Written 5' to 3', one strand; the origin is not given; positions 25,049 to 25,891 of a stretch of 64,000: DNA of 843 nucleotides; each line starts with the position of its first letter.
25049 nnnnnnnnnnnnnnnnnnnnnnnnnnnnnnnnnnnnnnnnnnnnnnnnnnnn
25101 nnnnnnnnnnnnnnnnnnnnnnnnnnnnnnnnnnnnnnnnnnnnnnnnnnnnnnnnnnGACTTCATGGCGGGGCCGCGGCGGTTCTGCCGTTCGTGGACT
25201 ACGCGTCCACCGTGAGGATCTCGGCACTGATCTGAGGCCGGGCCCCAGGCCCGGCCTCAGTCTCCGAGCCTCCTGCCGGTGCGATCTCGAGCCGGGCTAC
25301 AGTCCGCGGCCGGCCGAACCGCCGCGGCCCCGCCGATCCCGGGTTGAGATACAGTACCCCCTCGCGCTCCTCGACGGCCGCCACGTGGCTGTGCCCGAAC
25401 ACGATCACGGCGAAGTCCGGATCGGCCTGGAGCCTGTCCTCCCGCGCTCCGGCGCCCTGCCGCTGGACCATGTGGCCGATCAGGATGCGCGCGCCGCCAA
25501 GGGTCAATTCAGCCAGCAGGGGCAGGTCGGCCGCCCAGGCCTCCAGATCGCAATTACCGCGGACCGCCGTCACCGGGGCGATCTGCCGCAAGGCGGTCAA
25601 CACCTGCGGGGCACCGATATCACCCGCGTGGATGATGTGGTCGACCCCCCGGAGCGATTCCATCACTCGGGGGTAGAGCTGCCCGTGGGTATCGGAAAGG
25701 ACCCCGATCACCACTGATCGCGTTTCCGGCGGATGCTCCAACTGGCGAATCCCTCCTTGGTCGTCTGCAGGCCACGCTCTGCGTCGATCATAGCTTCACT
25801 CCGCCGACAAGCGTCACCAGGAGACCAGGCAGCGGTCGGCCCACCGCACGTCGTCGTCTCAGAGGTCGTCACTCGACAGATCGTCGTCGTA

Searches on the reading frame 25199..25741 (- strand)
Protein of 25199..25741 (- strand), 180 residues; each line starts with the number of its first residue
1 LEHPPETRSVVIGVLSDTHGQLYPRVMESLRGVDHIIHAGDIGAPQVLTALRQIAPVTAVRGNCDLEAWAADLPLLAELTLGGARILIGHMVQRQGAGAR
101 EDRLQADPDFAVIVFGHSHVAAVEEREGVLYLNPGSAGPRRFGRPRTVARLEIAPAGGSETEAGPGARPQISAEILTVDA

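Call 7: search_protein_families(library=pfam, max_evalue=0.001, proteins=[window:25199-25741:-])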
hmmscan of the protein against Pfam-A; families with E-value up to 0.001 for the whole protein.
window:25199-25741:- (180 aa): 2 families
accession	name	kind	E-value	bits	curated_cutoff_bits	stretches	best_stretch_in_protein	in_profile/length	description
PF12850.12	Metallophos_2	-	5.2e-38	130.9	27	1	12-153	3-151/154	Calcineurin-like phosphoesterase superfamily domain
PF00149.33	Metallophos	-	1.2e-07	32.8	21.5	1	12-120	3-190/191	Calcineurin-like phosphoesterase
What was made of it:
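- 25199..25741 (-): Metallophosphoesterase downstream on the same strand; a synteny marker shared with variant A loci, with unclear relation to the system. PF12850 (call 7).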
